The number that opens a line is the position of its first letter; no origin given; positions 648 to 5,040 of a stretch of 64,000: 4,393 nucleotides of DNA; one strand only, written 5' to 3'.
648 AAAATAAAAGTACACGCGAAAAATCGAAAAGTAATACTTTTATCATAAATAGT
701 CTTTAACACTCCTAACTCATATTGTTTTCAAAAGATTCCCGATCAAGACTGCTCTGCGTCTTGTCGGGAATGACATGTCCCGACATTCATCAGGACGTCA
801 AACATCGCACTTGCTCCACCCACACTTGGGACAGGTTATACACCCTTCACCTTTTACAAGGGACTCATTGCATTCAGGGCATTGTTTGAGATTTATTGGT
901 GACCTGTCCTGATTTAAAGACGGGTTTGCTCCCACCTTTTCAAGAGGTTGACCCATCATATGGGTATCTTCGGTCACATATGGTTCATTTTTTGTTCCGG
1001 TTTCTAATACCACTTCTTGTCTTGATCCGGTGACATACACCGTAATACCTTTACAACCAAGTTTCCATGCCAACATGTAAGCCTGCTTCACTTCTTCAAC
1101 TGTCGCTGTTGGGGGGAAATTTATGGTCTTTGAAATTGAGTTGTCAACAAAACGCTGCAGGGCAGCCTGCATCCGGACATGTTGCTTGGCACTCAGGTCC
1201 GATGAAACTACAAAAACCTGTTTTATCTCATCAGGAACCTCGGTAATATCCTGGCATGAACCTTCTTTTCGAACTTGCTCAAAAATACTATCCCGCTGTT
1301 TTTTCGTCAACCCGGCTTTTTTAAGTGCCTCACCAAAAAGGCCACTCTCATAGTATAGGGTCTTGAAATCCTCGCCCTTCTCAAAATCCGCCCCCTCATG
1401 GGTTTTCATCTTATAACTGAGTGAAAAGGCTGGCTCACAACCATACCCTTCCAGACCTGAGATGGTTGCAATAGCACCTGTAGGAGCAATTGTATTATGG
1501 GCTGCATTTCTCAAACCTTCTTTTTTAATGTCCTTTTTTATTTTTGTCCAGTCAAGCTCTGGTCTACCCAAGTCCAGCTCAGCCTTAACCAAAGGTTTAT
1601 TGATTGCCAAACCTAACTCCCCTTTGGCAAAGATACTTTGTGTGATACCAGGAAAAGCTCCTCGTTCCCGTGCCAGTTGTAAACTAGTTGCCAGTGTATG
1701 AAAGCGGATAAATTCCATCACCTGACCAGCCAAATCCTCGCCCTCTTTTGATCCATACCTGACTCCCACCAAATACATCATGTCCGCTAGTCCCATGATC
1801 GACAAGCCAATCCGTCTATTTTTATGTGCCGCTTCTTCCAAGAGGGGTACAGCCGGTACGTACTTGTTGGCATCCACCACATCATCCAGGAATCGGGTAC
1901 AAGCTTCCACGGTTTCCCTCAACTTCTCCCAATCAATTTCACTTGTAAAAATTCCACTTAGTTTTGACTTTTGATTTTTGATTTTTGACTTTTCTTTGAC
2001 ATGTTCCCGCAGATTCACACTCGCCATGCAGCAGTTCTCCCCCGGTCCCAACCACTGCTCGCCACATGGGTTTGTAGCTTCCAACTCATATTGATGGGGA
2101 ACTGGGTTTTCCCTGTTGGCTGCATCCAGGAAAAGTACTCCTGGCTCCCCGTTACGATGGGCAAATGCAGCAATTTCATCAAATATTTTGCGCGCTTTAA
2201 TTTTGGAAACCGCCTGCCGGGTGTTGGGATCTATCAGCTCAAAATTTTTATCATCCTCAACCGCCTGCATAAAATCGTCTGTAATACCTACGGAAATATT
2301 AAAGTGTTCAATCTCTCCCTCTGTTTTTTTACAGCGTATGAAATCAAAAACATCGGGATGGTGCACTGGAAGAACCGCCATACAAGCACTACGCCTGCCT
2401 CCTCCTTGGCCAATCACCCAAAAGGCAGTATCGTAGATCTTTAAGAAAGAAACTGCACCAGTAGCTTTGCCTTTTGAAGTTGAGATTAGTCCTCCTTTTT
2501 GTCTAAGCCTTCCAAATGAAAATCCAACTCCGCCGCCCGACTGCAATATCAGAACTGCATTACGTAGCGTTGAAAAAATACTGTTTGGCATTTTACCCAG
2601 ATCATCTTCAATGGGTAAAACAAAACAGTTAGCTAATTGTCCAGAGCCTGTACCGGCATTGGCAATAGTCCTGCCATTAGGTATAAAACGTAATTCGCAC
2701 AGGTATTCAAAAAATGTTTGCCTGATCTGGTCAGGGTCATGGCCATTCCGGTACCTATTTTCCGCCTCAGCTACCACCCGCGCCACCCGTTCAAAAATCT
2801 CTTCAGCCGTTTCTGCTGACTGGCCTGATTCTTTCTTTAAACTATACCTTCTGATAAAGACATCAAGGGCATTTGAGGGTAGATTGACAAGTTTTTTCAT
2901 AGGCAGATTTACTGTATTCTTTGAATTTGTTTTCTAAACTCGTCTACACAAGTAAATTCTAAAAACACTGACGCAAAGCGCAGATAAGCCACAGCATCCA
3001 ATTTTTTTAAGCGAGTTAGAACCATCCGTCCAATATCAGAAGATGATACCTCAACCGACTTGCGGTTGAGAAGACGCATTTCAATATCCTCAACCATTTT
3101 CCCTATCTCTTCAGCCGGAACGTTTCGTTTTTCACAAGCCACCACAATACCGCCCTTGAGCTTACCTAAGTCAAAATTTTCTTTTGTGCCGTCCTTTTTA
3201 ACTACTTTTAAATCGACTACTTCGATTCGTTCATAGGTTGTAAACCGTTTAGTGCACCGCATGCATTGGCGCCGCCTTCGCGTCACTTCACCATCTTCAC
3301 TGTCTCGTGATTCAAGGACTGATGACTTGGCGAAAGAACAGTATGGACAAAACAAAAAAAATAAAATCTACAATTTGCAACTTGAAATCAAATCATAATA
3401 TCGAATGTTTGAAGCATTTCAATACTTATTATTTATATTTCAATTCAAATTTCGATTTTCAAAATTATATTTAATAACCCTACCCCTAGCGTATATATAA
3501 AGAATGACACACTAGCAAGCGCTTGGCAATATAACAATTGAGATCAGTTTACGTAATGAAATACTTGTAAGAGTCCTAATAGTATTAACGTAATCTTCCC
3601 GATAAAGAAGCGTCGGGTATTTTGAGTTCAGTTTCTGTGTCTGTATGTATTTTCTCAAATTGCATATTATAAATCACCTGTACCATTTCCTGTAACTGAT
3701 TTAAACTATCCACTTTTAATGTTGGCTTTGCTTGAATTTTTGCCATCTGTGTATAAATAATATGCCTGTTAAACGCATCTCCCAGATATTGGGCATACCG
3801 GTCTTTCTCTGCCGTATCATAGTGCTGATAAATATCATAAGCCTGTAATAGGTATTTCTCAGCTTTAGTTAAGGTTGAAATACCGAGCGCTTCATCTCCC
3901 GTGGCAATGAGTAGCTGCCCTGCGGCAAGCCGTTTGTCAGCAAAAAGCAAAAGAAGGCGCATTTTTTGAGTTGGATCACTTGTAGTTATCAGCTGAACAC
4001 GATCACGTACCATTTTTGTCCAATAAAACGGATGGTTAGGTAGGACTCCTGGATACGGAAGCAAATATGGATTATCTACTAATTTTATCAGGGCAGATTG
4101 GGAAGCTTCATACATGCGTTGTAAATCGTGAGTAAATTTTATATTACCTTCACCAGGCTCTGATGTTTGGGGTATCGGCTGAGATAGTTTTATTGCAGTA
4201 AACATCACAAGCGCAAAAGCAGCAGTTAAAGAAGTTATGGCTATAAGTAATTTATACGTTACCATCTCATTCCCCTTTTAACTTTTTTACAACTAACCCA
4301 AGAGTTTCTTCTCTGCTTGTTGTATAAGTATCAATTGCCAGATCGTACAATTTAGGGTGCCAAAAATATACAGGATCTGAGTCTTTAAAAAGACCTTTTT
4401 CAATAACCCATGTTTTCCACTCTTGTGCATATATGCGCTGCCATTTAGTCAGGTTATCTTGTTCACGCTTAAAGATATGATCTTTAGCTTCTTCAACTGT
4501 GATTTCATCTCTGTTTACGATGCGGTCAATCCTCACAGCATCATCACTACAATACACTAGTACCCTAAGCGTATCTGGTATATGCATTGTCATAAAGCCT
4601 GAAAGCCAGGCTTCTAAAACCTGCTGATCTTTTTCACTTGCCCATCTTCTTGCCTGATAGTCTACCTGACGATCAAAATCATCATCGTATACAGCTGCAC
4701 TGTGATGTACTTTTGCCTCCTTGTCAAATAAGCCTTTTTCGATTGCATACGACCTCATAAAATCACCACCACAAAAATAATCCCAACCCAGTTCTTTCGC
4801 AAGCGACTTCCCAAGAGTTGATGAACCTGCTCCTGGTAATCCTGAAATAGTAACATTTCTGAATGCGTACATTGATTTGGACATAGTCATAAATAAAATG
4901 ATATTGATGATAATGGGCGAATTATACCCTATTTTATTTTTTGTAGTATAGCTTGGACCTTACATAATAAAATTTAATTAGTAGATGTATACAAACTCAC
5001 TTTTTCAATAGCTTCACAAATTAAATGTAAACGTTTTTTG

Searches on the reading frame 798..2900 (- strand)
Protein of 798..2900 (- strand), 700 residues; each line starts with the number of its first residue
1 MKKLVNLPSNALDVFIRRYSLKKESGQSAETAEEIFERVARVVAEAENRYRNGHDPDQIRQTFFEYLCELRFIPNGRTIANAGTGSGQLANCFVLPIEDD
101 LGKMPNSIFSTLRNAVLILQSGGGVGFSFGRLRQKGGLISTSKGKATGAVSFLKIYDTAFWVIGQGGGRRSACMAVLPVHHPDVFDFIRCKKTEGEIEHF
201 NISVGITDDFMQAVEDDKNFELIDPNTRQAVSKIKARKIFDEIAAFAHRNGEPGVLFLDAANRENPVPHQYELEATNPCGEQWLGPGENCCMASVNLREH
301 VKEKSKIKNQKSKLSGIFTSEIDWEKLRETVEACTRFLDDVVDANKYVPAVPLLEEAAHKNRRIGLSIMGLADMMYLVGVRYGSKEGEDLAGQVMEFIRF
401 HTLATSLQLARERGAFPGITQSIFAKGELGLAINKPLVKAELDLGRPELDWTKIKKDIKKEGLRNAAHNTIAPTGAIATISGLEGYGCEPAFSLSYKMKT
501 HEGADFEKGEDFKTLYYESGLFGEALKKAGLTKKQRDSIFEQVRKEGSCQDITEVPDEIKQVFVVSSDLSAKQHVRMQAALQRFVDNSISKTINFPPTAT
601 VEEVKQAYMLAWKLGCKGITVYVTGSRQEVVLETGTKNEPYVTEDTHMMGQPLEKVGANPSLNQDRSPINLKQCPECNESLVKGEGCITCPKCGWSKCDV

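Call 69: search_protein_families(library=pfam, proteins=[window:798-2900:-], max_evalue=0.0001)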
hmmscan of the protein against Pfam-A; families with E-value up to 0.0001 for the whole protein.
window:798-2900:- (700 aa): 2 families
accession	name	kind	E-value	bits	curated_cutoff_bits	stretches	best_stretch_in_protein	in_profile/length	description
PF02867.20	Ribonuc_red_lgC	-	7.9e-125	417.9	23.9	1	91-622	2-523/523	Ribonucleotide reductase, barrel domain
PF00317.26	Ribonuc_red_lgN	-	3.8e-17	62.5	28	1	9-86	5-76/77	Ribonucleotide reductase, all-alpha domain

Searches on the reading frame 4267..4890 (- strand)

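Call 70: search_protein_families(library=pfam, proteins=[window:4267-4890:-], max_evalue=0.0001)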
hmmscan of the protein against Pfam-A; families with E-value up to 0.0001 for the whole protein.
window:4267-4890:- (207 aa): 3 families
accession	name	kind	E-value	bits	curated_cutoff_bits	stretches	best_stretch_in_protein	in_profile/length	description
PF13189.12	Cytidylate_kin2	-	2.3e-14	54.4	28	1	13-188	2-174/176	Cytidylate kinase-like family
PF13238.12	AAA_18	-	2.9e-12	47.6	29.4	1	13-133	1-117/128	AAA domain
PF13207.12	AAA_17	-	9.1e-09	36.1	27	1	17-88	2-73/136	AAA domain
